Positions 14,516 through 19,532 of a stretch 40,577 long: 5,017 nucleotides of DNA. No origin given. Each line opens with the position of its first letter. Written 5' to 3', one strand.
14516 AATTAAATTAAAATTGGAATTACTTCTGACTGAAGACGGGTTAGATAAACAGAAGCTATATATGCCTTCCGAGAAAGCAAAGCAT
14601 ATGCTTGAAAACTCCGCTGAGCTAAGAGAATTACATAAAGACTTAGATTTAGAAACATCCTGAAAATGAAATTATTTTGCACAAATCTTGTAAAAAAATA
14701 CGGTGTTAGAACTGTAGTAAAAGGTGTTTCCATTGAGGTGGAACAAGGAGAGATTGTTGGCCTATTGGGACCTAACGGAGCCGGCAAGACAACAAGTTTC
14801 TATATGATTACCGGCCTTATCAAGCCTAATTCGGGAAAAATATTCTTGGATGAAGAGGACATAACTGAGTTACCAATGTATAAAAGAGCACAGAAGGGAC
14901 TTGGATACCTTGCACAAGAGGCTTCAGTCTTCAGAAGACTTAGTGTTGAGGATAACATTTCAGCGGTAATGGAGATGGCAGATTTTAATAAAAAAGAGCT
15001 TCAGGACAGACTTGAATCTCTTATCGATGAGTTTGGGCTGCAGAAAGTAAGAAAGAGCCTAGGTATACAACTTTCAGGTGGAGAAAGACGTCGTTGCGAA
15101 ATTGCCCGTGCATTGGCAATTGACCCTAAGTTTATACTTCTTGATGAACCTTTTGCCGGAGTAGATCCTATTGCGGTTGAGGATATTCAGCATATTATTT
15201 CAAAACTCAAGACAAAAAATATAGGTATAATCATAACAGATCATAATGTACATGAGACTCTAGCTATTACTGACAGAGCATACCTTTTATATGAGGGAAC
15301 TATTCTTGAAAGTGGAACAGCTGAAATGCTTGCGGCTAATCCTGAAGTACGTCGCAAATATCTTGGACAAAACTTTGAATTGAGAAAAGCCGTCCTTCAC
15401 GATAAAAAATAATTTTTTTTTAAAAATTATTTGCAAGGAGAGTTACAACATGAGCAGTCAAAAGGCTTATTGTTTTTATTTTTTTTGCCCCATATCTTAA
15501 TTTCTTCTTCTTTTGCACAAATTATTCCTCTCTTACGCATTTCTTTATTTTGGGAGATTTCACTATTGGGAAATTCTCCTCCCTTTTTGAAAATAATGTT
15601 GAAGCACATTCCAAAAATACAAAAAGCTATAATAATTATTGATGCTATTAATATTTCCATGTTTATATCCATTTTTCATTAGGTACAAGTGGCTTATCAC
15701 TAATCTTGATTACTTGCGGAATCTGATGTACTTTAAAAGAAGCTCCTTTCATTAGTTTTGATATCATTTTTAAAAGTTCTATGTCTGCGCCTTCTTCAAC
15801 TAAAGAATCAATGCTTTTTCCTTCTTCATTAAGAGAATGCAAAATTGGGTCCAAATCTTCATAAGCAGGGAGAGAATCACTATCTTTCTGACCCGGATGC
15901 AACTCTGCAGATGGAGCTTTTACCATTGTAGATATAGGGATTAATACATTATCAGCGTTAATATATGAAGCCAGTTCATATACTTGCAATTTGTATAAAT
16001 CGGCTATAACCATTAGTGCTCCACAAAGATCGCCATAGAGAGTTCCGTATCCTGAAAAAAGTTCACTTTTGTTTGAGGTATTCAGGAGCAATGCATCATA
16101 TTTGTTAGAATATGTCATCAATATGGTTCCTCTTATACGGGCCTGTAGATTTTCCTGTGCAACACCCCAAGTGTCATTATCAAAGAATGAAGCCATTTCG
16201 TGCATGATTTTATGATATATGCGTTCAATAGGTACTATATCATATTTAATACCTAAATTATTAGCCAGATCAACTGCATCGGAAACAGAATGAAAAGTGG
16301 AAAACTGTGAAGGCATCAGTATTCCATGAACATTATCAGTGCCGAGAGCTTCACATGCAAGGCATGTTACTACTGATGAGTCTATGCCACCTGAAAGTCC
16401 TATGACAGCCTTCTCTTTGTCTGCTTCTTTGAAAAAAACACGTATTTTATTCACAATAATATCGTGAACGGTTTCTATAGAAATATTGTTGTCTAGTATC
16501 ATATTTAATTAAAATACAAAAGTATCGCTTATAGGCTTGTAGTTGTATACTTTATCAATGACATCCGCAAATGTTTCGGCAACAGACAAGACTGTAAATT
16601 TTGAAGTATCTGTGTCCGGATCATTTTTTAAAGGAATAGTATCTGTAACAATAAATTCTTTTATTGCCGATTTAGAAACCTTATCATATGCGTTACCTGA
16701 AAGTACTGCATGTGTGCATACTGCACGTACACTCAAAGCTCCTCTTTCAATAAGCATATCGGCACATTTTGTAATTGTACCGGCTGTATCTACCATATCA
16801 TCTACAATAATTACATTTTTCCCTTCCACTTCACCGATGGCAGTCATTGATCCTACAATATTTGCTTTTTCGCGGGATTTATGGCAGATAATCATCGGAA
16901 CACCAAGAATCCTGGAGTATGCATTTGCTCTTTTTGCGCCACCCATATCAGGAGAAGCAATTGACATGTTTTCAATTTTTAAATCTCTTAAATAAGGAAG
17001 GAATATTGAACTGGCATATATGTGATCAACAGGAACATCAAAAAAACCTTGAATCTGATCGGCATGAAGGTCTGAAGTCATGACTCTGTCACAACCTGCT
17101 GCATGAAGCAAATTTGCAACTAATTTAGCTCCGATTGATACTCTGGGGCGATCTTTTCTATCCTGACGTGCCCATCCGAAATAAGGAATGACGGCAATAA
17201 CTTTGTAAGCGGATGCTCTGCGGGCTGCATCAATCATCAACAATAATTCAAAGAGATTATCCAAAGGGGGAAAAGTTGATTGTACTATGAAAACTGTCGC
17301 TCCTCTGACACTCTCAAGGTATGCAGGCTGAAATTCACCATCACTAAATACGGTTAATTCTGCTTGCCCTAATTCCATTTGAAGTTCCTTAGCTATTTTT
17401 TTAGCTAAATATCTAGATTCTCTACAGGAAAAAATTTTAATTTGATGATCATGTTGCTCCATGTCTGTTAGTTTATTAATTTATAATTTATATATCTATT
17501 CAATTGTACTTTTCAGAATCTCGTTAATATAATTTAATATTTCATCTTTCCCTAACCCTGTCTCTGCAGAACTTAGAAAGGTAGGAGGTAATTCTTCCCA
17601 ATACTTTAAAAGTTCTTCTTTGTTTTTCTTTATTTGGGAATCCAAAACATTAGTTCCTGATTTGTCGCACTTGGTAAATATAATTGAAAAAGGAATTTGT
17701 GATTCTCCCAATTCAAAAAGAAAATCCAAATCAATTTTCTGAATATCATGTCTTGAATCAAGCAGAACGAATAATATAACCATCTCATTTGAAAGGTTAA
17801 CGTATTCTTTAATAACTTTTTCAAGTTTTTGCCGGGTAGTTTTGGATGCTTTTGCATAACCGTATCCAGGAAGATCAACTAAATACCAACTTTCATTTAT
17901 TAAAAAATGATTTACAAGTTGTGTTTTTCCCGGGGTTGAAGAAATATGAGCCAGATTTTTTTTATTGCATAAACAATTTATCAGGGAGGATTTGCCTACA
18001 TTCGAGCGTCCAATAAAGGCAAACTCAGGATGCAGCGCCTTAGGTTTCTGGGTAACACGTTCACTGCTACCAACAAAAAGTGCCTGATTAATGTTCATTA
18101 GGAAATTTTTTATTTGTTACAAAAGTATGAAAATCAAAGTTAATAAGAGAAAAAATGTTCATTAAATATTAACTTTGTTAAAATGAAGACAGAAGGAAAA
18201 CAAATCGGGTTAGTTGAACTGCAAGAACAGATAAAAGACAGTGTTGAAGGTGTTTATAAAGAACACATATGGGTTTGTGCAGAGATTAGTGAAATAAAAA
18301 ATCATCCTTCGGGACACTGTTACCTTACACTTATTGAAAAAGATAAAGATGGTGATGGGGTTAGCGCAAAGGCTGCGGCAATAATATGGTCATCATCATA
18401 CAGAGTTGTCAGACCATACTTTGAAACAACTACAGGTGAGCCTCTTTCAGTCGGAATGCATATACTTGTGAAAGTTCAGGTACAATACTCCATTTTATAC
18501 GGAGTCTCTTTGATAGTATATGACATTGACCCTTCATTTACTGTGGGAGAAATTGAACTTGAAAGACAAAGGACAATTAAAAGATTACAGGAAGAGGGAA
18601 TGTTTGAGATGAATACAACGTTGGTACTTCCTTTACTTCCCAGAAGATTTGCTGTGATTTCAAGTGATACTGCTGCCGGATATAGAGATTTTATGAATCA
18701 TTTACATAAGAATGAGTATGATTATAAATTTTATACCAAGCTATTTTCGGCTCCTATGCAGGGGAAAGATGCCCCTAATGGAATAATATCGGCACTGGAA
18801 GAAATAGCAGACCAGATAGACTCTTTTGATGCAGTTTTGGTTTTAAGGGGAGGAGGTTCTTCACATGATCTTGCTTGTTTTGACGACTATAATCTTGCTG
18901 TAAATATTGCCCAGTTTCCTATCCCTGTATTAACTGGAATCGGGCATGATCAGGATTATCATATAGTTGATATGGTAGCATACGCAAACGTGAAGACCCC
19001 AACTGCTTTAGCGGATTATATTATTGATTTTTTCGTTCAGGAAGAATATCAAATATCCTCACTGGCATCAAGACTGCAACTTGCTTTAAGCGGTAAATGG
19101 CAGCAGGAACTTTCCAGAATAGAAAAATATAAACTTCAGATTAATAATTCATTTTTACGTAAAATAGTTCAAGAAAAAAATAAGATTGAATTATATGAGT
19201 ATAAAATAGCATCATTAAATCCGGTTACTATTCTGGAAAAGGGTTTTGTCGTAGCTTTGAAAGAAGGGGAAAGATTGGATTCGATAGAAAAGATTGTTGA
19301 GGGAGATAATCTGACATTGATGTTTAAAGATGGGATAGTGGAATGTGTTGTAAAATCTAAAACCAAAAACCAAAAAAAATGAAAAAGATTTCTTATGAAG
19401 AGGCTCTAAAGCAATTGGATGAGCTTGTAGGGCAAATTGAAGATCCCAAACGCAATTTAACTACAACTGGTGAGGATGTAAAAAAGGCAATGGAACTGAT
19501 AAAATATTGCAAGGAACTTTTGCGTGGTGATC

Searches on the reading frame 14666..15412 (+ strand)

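Call 36: search_protein_families(library=pfam, proteins=[window:14666-15412:+], max_evalue=0.00001)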
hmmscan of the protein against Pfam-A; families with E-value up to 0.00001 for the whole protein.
window:14666-15412:+ (248 aa): 1 family
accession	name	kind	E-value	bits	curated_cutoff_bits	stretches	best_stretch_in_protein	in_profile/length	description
PF00005.33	ABC_tran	-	5e-36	124.8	25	1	19-164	2-137/137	ABC transporter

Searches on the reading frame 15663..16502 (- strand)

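Call 36: search_protein_families(library=pfam, proteins=[window:15663-16502:-], max_evalue=0.00001)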
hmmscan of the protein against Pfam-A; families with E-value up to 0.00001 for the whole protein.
window:15663-16502:- (279 aa): 1 family
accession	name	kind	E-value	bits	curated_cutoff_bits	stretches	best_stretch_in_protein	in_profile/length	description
PF02540.23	NAD_synthase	-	4.6e-65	219.6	21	1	16-259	5-240/242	NAD synthase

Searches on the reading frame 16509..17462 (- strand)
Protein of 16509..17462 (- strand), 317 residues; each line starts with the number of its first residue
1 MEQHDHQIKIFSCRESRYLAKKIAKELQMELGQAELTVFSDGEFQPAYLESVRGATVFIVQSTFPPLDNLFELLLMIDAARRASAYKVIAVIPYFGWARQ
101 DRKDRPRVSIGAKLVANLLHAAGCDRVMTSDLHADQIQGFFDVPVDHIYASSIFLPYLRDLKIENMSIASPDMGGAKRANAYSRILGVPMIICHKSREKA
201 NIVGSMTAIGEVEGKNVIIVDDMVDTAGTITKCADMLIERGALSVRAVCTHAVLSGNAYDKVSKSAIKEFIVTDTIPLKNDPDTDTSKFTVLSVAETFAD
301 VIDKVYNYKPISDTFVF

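Call 36: search_protein_families(library=pfam, proteins=[window:16509-17462:-], max_evalue=0.00001)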
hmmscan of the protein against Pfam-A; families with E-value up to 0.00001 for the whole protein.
window:16509-17462:- (317 aa): 3 families
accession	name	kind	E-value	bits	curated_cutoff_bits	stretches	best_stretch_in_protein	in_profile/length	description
PF13793.12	Pribosyltran_N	-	1.6e-45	154.2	25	1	8-123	1-117/117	N-terminal domain of ribose phosphate pyrophosphokinase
PF14572.12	Pribosyl_synth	-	4.2e-20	72.9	27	1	181-315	57-183/184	Phosphoribosyl synthetase-associated domain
PF00156.33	Pribosyltran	-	1e-18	67.6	26.3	1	159-258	24-131/158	Phosphoribosyl transferase domain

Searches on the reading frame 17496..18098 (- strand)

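Call 36: search_protein_families(library=pfam, proteins=[window:17496-18098:-], max_evalue=0.00001)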
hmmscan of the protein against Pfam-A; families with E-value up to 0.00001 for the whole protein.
window:17496-18098:- (200 aa): 4 families
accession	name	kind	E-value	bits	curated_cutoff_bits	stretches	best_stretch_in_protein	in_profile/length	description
PF01926.29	MMR_HSR1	-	1.3e-19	70.9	21.9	1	26-143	2-113/113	50S ribosome-binding GTPase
PF03193.22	RsgA_GTPase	-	2.7e-09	37.5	30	0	26-79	109-168/174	RsgA GTPase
PF02421.24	FeoB_N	-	5.1e-09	36.3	27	1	26-158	3-129/156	Ferrous iron transport protein B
PF00350.29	Dynamin_N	-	3.3e-07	30.9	27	0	64-134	96-157/168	Dynamin family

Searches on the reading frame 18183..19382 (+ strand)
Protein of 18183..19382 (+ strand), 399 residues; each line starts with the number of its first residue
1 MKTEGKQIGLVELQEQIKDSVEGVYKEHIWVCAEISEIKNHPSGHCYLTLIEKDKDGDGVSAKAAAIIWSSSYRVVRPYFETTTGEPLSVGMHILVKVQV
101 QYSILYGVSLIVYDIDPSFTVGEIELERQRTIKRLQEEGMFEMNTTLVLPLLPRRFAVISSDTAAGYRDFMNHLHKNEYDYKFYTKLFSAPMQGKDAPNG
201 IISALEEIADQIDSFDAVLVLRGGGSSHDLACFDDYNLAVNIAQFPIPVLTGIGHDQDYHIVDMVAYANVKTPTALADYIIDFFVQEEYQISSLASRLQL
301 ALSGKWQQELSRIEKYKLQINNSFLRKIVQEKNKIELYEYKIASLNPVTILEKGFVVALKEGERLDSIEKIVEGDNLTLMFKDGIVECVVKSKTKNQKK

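Call 36: search_protein_families(library=pfam, proteins=[window:18183-19382:+], max_evalue=0.00001)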
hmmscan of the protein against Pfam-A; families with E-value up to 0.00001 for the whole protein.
window:18183-19382:+ (399 aa): 2 families
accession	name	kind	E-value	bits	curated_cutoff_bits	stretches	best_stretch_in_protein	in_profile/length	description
PF02601.20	Exonuc_VII_L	-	1.6e-59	202.4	35.9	2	140-319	1-177/315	Exonuclease VII, large subunit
PF13742.12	tRNA_anti_2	-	4.3e-16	59.4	27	1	11-115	4-94/95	OB-fold nucleic acid binding domain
